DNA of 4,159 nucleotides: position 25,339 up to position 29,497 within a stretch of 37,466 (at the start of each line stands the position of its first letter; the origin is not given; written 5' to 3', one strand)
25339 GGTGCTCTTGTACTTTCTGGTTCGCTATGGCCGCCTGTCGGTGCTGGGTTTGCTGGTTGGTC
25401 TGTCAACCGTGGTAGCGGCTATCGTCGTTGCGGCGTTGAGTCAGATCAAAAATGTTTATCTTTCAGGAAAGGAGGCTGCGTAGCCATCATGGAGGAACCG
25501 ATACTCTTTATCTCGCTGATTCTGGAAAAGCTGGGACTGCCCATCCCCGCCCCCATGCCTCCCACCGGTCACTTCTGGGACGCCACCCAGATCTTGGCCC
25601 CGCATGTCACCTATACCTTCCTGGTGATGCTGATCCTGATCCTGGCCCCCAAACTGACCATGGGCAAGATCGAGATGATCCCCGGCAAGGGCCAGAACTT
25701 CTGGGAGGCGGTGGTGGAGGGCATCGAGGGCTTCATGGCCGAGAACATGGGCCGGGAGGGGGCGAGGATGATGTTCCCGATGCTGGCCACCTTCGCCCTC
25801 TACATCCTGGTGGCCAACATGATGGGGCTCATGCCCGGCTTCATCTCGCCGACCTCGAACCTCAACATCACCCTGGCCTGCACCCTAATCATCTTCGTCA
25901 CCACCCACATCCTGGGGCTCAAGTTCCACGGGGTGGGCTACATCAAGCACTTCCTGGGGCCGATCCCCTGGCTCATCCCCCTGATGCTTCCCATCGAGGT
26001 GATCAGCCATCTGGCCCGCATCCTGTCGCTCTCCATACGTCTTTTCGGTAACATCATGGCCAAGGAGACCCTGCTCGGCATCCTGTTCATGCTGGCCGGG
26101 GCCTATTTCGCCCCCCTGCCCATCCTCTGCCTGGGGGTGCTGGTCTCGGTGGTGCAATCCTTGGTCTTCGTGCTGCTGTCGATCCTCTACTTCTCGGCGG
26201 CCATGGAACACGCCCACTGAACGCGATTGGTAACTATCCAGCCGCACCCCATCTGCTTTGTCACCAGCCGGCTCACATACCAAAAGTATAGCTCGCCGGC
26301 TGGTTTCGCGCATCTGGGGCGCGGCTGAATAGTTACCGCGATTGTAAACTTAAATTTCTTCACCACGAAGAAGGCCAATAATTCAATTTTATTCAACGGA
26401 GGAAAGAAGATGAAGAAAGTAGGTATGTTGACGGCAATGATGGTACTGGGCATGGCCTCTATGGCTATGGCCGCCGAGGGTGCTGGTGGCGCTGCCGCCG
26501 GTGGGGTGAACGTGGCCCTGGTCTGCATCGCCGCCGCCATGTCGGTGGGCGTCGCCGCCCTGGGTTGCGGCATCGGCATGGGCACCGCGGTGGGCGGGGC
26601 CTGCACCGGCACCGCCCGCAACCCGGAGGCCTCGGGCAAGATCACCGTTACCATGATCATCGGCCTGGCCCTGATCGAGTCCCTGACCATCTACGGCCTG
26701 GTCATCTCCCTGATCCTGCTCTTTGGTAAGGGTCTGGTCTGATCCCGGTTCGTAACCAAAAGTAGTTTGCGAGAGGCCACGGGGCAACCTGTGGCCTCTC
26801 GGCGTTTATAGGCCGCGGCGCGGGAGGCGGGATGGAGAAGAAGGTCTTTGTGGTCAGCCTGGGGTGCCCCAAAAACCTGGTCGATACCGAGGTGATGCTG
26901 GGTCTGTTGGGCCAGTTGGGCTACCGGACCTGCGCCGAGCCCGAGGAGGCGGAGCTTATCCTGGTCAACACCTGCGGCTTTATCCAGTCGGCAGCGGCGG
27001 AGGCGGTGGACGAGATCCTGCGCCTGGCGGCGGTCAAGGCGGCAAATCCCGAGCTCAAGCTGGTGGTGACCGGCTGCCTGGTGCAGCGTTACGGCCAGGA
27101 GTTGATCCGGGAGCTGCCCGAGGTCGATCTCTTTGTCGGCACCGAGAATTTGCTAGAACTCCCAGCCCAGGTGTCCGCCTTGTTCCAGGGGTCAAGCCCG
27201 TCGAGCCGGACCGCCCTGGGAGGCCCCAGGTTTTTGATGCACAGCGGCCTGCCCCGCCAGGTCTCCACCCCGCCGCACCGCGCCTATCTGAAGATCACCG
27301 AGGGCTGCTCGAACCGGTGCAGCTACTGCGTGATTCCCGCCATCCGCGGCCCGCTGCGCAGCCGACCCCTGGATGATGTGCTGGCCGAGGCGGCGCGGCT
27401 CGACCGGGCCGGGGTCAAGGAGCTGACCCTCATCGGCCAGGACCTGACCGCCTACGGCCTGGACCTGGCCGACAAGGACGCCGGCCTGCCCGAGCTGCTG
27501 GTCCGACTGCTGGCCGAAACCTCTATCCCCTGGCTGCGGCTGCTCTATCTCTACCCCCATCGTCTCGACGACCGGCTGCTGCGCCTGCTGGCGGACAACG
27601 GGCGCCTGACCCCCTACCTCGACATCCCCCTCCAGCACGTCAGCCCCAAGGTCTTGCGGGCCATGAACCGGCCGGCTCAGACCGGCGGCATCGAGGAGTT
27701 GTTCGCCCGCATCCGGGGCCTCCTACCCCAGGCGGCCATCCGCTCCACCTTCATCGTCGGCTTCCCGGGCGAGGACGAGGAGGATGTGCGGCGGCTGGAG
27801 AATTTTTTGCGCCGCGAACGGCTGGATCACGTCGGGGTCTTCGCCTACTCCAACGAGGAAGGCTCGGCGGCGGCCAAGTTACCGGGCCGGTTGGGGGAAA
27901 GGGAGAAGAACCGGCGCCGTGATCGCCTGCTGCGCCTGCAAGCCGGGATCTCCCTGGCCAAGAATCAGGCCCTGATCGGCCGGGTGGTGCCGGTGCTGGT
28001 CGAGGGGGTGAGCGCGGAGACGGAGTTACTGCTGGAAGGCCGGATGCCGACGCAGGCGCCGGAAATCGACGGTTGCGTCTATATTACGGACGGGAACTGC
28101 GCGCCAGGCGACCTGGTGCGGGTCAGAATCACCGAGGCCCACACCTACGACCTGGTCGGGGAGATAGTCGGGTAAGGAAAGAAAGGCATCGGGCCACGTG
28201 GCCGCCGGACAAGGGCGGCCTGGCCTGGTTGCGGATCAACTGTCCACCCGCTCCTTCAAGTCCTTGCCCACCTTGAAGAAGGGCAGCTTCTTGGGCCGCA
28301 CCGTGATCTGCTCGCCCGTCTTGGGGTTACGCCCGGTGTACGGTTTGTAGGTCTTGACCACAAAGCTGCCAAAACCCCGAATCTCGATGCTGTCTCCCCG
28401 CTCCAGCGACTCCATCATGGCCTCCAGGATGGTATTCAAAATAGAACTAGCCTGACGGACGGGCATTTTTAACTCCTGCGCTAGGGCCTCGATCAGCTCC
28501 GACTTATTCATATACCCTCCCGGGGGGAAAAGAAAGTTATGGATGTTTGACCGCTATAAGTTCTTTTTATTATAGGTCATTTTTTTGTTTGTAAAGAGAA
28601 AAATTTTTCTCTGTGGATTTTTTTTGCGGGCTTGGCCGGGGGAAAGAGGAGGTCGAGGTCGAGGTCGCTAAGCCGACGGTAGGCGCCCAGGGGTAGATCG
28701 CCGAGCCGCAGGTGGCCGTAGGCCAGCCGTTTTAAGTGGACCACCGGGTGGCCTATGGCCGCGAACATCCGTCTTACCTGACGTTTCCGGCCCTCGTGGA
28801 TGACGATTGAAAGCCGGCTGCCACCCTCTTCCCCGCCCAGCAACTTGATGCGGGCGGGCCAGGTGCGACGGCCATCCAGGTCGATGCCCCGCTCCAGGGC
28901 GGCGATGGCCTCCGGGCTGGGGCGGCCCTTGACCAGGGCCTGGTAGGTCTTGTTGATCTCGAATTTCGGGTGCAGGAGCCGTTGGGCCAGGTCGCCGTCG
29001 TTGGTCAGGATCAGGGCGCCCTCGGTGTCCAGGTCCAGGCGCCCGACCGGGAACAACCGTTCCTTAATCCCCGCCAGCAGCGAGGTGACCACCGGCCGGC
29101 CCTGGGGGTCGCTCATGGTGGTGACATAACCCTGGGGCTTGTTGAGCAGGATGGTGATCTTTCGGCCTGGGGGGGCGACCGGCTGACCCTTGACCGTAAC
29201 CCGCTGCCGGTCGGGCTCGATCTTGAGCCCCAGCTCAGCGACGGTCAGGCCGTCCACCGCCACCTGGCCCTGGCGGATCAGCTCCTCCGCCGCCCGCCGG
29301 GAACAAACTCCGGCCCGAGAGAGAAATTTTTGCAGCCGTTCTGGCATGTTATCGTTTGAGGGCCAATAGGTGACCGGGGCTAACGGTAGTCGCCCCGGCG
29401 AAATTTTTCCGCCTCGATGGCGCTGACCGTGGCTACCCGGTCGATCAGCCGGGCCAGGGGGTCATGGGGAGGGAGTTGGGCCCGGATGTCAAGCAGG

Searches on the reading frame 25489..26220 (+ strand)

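Call 16: search_protein_families(library=pfam, proteins=[window:25489-26220:+], max_evalue=0.001)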
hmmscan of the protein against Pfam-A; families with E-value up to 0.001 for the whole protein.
window:25489-26220:+ (243 aa): 1 family
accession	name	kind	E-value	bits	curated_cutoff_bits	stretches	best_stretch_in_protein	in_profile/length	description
PF00119.25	ATP-synt_A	-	2.5e-49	168.5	33.9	1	42-236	3-217/217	ATP synthase A chain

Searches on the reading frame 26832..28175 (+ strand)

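Call 16: search_protein_families(library=pfam, proteins=[window:26832-28175:+], max_evalue=0.001)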
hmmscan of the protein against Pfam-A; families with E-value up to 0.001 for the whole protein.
window:26832-28175:+ (447 aa): 4 families
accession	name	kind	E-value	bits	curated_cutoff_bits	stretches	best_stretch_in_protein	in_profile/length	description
PF00919.26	UPF0004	-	2.2e-28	98.6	27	1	4-103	1-98/98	Uncharacterized protein family UPF0004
PF04055.27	Radical_SAM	-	5.1e-23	82.5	29.5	1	154-326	2-166/166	Radical SAM superfamily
PF18693.7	TRAM_2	-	1.7e-18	67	27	1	382-446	1-63/63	TRAM domain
PF01938.26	TRAM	-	5.7e-06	26.5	21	1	381-446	3-61/61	TRAM domain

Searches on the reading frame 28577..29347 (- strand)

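Call 16: search_protein_families(library=pfam, proteins=[window:28577-29347:-], max_evalue=0.001)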
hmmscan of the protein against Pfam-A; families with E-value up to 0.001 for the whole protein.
window:28577-29347:- (256 aa): 2 families
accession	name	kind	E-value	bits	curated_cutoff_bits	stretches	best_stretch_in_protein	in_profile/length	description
PF00849.27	PseudoU_synth_2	-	2.4e-22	80.2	26.8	1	65-197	2-152/152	RNA pseudouridylate synthase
PF01479.30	S4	-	2.2e-11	43.7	22.8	1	3-45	1-44/48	S4 domain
